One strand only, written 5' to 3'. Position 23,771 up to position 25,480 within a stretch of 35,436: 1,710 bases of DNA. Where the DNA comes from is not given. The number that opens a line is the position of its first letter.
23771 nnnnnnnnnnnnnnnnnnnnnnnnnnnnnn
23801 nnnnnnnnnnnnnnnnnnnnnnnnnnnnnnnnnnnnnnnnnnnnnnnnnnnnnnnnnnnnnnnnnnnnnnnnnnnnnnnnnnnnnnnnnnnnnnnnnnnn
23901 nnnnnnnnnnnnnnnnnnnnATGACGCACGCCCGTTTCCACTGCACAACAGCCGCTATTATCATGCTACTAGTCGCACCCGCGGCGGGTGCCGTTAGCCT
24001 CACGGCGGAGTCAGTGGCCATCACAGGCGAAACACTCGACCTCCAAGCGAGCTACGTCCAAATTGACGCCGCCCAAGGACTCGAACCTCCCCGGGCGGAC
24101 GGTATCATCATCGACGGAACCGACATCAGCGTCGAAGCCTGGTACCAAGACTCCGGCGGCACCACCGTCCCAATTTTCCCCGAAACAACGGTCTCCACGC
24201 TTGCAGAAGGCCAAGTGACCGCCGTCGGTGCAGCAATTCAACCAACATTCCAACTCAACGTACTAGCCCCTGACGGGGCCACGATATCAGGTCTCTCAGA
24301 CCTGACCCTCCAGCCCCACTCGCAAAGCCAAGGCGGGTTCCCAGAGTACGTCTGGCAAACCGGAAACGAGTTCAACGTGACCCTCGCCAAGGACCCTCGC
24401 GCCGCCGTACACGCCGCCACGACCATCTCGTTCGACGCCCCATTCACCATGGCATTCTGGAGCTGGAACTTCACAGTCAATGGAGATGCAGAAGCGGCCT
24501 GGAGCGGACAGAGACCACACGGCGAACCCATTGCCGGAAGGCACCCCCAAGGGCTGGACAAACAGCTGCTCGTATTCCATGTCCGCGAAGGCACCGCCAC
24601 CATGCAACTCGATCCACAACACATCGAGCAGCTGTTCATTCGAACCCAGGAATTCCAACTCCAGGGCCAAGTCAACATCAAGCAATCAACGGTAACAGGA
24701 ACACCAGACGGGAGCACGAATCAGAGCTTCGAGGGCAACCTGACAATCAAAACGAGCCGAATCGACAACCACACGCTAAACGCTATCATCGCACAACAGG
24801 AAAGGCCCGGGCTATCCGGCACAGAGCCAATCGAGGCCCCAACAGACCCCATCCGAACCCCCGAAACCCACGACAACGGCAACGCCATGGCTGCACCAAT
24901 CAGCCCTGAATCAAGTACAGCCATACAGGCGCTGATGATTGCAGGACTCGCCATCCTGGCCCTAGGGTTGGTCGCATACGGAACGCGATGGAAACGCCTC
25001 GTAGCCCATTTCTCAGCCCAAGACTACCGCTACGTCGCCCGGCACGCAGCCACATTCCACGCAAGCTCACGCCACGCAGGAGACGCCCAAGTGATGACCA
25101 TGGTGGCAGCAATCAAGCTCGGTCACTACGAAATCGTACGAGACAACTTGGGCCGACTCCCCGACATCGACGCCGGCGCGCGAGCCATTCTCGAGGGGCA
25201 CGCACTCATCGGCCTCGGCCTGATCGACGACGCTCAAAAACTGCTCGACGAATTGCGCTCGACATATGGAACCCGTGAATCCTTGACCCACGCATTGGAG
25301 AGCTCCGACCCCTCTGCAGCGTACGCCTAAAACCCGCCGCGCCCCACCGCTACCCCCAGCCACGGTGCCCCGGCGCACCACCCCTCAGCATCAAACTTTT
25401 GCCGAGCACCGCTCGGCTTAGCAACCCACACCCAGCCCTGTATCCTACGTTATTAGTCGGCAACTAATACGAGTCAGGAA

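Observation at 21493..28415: Integrase-less island of about 6.8 kb inserted into the 3' end of tRNA-Arg(GCG), bounded by a perfect 23-bp direct repeat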

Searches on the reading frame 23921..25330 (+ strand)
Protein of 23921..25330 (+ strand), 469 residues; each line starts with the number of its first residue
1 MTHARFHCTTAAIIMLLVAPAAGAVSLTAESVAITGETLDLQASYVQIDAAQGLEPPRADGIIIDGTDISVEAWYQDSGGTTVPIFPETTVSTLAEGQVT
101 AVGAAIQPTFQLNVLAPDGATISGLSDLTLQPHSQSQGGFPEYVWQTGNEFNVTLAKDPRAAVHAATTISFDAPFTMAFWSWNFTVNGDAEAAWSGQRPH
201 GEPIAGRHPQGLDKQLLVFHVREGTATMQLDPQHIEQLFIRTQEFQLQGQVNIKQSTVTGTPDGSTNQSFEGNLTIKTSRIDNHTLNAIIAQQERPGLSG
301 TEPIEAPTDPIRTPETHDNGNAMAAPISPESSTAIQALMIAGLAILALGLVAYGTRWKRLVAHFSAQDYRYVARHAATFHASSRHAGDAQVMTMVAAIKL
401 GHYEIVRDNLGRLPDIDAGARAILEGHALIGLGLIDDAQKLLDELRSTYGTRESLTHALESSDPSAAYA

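Call 11: search_protein_families(library=pfam, proteins=[window:23921-25330:+], max_evalue=0.1)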
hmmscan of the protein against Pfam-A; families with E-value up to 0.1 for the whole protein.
window:23921-25330:+ (469 aa): 0 families

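Call 12: search_protein_families(library=phrogs, proteins=[window:23921-25330:+], max_evalue=0.1)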
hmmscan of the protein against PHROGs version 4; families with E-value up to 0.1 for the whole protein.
window:23921-25330:+ (469 aa): 0 families

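Call 48: find_homologous_proteins(query=window:23921-25330:+)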
Query window:23921-25330:+ (469 aa): 1 proteins with E <= 0.001 among 8000 candidates.
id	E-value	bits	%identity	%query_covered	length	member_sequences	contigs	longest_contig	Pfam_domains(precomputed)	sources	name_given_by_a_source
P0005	6.8e-96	340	41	94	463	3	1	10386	-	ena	-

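Call 49: find_encoding_contigs(protein=P0005, flank=10000, max_places=10)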
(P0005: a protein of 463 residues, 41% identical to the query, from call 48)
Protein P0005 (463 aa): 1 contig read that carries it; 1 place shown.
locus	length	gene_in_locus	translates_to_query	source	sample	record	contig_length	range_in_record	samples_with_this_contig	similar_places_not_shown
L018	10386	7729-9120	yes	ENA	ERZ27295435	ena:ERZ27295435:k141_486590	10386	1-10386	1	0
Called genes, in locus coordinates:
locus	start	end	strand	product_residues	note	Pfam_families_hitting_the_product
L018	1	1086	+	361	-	?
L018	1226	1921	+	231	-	PF01885:PTS_2-RNA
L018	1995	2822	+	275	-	-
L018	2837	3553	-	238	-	-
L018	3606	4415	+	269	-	-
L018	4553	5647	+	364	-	-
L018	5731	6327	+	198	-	PF01022:HTH_5 (faint), PF24266:HTH_HVO_0163_N (weak)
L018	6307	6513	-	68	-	-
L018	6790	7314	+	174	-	PF01022:HTH_5 (faint), PF12840:HTH_20 (faint), PF13412:HTH_24 (faint), PF24266:HTH_HVO_0163_N, PF01047:MarR (faint), PF12802:MarR_2 (faint), PF25212:HVO_A0114 (weak)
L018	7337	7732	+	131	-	-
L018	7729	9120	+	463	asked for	-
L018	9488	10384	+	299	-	?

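Call 51: search_protein_families(library=pfam, proteins=[L018:1-1086:+, L018:1995-2822:+, L018:2837-3553:-, L018:3606-4415:+, L018:4553-5647:+, L018:5731-6327:+, L018:6790-7314:+, L018:7337-7732:+, L018:9488-10384:+], max_evalue=0.1)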
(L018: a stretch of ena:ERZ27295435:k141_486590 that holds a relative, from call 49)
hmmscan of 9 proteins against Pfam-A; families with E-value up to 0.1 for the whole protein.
L018:1-1086:+ (361 aa): 4 families
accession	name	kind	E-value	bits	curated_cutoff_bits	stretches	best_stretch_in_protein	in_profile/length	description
PF02012.26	BNR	-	0.0024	18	27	0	58-69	1-12/12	BNR/Asp-box repeat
PF15902.12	Sortilin-Vps10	-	0.01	15.1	33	1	57-171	3-115/446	Sortilin, neurotensin receptor 3,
PF13088.12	BNR_2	-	0.013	15.3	31.4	1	56-169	139-252/277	BNR repeat-like domain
PF13859.12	BNR_3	-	0.02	14.7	27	0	54-121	150-214/308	BNR repeat-like domain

L018:1995-2822:+ (275 aa): 0 families

L018:2837-3553:- (238 aa): 0 families

L018:3606-4415:+ (269 aa): 0 families

L018:4553-5647:+ (364 aa): 3 families
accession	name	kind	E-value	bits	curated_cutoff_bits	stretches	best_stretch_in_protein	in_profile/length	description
PF25750.1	CMV_UL148C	-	0.0022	18.9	27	0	151-172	54-75/77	Human cytomegalovirus UL148C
PF25630.1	Phycodna_minor_capsid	-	0.031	15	27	0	278-301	42-65/96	Phycodnaviridae minor capsid protein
PF18359.7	Tudor_5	-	0.058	13.6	31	0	43-54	17-28/53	Histone methyltransferase Tudor domain 1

L018:5731-6327:+ (198 aa): 14 families
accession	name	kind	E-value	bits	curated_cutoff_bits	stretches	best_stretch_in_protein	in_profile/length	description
PF01022.26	HTH_5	-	4.8e-07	30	22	1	56-82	19-45/47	Bacterial regulatory protein, arsR family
PF24266.1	HTH_HVO_0163_N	-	6.6e-06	26.5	31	1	38-84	2-48/70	HVO_0163, N-terminal HTH domain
PF25213.1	HVO_A0261_N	-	5.7e-05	23.4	35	1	37-84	10-56/86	HVO_A0261 N-terminal domain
PF12840.13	HTH_20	-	8.1e-05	23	27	1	40-84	6-50/51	Helix-turn-helix domain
PF13412.12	HTH_24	-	0.00028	20.8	21.9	1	42-82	7-47/48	Winged helix-turn-helix DNA-binding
PF14947.12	HTH_45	-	0.00048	20.5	25.5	1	42-83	10-50/77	Winged helix-turn-helix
PF12802.13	MarR_2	-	0.0027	18.3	27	0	42-85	9-53/61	MarR family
PF17782.7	DprA_WH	-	0.013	16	22.9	1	107-158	8-57/61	DprA winged helix domain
PF01726.22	LexA_DNA_bind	-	0.016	15.4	23.7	0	58-85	31-59/65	LexA DNA binding domain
PF25212.1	HVO_A0114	-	0.022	15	27.6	0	110-157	18-67/84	HVO_A0114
PF09339.16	HTH_IclR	-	0.036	14.3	22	0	42-82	7-48/52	IclR helix-turn-helix domain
PF01047.28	MarR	-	0.04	14.3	24.6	1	43-83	8-48/59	MarR family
PF13545.12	HTH_Crp_2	-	0.042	14.3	27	0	56-88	26-56/70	Crp-like helix-turn-helix domain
PF24033.1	DUF7342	-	0.073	13.5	31.6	0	56-90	21-55/150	Family of unknown function (DUF7342)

L018:6790-7314:+ (174 aa): 18 families
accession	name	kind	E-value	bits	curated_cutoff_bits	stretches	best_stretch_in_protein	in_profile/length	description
PF24266.1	HTH_HVO_0163_N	-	2.5e-09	37.5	31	1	7-74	2-68/70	HVO_0163, N-terminal HTH domain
PF25212.1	HVO_A0114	-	4.2e-08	33.3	27.6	1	70-129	12-71/84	HVO_A0114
PF12840.13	HTH_20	-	2.5e-07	31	27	1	6-49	3-46/51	Helix-turn-helix domain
PF13412.12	HTH_24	-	9.9e-07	28.7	21.9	1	6-51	2-47/48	Winged helix-turn-helix DNA-binding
PF12802.13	MarR_2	-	1.3e-06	28.9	27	1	83-130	8-56/61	MarR family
PF01022.26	HTH_5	-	3.5e-06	27.2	22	1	8-49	3-43/47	Bacterial regulatory protein, arsR family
PF01047.28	MarR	-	2.1e-05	24.8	24.6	0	85-128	8-51/59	MarR family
PF25213.1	HVO_A0261_N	-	0.00072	19.8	35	1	83-155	14-82/86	HVO_A0261 N-terminal domain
PF03428.19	RP-C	-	0.0013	19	24.4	0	98-136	75-114/175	Replication protein C N-terminal domain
PF14947.12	HTH_45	-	0.0028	18.1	25.5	0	84-149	10-71/77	Winged helix-turn-helix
PF13601.12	HTH_34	-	0.0061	17.1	27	0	21-52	14-45/80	Winged helix DNA-binding domain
PF21715.3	CggR_N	-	0.0064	16.6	30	1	84-147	7-67/71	CggR N-terminal DNA binding domain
PF14394.12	DUF4423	-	0.018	15.3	30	1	97-129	39-71/165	Domain of unknown function (DUF4423)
PF09339.16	HTH_IclR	-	0.033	14.4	22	0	84-128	7-52/52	IclR helix-turn-helix domain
PF10007.15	DUF2250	-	0.039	14.5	24.4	0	83-129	11-57/93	Uncharacterized protein conserved in archaea (DUF2250)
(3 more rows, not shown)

L018:7337-7732:+ (131 aa): 0 families

L018:9488-10384:+ (299 aa): 3 families
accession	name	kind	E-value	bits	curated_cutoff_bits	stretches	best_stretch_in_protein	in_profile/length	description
PF07690.21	MFS_1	-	2e-30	106.4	33.4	1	17-275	4-291/347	Major Facilitator Superfamily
PF00083.30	Sugar_tr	-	1.2e-08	34.8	22.3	1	44-182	46-192/452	Sugar (and other) transporter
PF06609.19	TRI12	-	0.047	12.6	23.2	1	58-140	92-175/599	Fungal trichothecene efflux pump (TRI12)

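Call 59: search_protein_families(library=padloc, proteins=[window:23921-25330:+], max_evalue=0.01)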
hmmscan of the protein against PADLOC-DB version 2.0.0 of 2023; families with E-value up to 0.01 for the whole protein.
window:23921-25330:+ (469 aa): 0 families

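Call 60: search_protein_families(library=ncbifam, proteins=[window:23921-25330:+], max_evalue=0.01)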
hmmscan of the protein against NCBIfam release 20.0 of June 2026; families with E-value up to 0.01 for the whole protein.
window:23921-25330:+ (469 aa): 1 family
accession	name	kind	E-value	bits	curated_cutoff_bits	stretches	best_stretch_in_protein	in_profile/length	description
NF052496.1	SpWSynRegSsgD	equivalog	0.0068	16.3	185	0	200-250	69-119/136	spore wall synthesis regulator SsgD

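Call 76: search_dna_similar(query=window:23921-25327:+, collection=phages, mode=protein, max_evalue=0.01, max_rows=10)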
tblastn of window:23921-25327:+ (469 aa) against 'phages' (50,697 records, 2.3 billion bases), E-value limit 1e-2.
No match.

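Call 78: find_related_loci(query=A3, collection=viral_contigs, flank=10000)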
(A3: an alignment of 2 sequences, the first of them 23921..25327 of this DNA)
Query A3 (469 aa) in viral_contigs; peptide patterns used: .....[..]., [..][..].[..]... (x = any residue, [..] = any of these).
103 stretches matched a pattern, but none encodes a relative of the query by tblastn (E <= 1e-3).

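Call 81: predict_structure(alignment_id=A3)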
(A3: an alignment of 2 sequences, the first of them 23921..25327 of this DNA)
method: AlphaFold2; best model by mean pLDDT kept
length: 469 residues; sequences in the alignment: 2
mean_pLDDT: 43.4   pTM: 0.31
mean pLDDT of the five models: 43.4, 40.9, 39.7, 36.1, 35.8
residues with pLDDT >= 90: 0; 70-90: 85; 50-70: 62; < 50: 322
segments of 3 or more residues with pLDDT < 50: 1-62, 71-167, 180-215, 230-349
pLDDT, mean of each block of 10 residues (from residue 1): 21 23 27 28 34 34 50 44 35 29 27 34 34 25 26 26 41 50 34 31 30 46 53 38 30 32 32 25 29 30 29 26 33 40 44 70 73 74 77 78 75 74 81 80 74 58 58
secondary structure, 60 per line:
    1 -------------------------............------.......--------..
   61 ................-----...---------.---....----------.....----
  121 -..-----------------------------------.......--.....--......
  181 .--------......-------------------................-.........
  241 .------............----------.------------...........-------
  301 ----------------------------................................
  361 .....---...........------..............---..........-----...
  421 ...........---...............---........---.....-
elements in order: E26-37 E44-50 E59-76 E82-84 E98-101 E112-116 H159-165 E168-172 E175-181 H190-195 E215-230 E235-241 E248-259 H283-293 H329-365 H369-379 H386-399 H403-412 H418-431 H435-449 H453-460 H464-468
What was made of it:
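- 23921..25330 (+): 469-aa single-pass membrane protein: N-terminal hydrophobic segment, beta-rich outer part, TM helix at about 331-356, conserved cytoplasmic helical-repeat tail. In the AF2 model only the C-terminal helical domain is confident (call 81).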

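Call 88: list_cluster_members(proteins=[P0005, P0002, P0003, P0001, P0004])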
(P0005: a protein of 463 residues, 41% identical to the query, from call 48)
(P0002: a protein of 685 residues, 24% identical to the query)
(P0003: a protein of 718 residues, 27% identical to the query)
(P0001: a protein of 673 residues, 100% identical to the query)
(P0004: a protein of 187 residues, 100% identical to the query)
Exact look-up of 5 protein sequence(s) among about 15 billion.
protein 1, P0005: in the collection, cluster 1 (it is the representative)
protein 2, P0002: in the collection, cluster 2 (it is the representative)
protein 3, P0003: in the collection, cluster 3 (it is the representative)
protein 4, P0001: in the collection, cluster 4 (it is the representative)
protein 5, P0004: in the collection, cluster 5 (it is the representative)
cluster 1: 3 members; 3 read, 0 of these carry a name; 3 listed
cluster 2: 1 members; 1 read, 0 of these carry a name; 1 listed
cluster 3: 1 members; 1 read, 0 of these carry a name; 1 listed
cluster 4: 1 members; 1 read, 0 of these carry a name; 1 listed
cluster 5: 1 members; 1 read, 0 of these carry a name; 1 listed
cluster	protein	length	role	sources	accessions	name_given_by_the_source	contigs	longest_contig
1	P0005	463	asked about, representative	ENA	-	-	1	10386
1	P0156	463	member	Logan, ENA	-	-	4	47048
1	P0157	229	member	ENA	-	-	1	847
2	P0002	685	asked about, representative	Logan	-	-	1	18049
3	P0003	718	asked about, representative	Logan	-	-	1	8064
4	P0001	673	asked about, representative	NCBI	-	-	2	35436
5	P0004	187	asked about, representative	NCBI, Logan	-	-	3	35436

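Call 89: find_encoding_contigs(protein=P0156, flank=10000, max_places=4)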
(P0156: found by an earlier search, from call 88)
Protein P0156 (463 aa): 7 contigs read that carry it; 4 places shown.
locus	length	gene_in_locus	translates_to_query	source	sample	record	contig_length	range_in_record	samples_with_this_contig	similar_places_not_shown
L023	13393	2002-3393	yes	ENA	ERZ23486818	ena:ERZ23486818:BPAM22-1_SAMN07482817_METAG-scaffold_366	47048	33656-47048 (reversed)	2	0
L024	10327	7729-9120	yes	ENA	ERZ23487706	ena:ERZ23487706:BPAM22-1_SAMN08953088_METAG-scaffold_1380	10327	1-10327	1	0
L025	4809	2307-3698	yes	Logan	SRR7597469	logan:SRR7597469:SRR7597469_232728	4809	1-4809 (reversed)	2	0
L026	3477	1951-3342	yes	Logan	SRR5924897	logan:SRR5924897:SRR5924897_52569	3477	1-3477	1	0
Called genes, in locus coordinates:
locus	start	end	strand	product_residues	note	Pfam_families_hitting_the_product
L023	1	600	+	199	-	?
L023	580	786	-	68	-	-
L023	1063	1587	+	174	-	PF01022:HTH_5 (faint), PF12840:HTH_20 (faint), PF13412:HTH_24 (faint), PF24266:HTH_HVO_0163_N, PF01047:MarR (faint), PF12802:MarR_2 (faint), PF25212:HVO_A0114 (weak)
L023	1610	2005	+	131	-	-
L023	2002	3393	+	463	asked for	-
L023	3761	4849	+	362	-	PF00083:Sugar_tr, PF07690:MFS_1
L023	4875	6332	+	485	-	PF02628:COX15-CtaA, PF01040:UbiA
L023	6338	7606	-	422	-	PF08886:GshA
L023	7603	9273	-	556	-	PF13522:GATase_6, PF13537:GATase_7, PF12481:DUF3700 (weak), PF00733:Asn_synthase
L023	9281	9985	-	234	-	PF01902:Diphthami_syn_2_N, PF28410:Diphthami_syn_2_C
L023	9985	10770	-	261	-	PF00795:CN_hydrolase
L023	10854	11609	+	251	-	PF02540:NAD_synthase, PF03054:tRNA_Me_trans (faint)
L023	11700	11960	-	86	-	PF13412:HTH_24 (weak), PF01978:TrmB (weak), PF09339:HTH_IclR (weak)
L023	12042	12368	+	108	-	PF01638:HxlR, PF01047:MarR (faint), PF13601:HTH_34 (weak)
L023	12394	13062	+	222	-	-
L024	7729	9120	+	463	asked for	-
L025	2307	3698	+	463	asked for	-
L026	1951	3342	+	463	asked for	-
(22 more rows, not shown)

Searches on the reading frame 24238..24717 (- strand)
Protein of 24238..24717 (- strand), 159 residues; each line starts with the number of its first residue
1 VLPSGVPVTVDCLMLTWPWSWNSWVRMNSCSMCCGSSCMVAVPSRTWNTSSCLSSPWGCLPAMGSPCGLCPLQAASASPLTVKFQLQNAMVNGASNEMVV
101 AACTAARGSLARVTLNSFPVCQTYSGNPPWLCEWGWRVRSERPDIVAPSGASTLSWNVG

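Call 93: search_protein_families(library=pfam, proteins=[window:24238-24717:-], max_evalue=10)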
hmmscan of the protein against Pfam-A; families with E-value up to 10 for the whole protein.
window:24238-24717:- (159 aa): 0 families
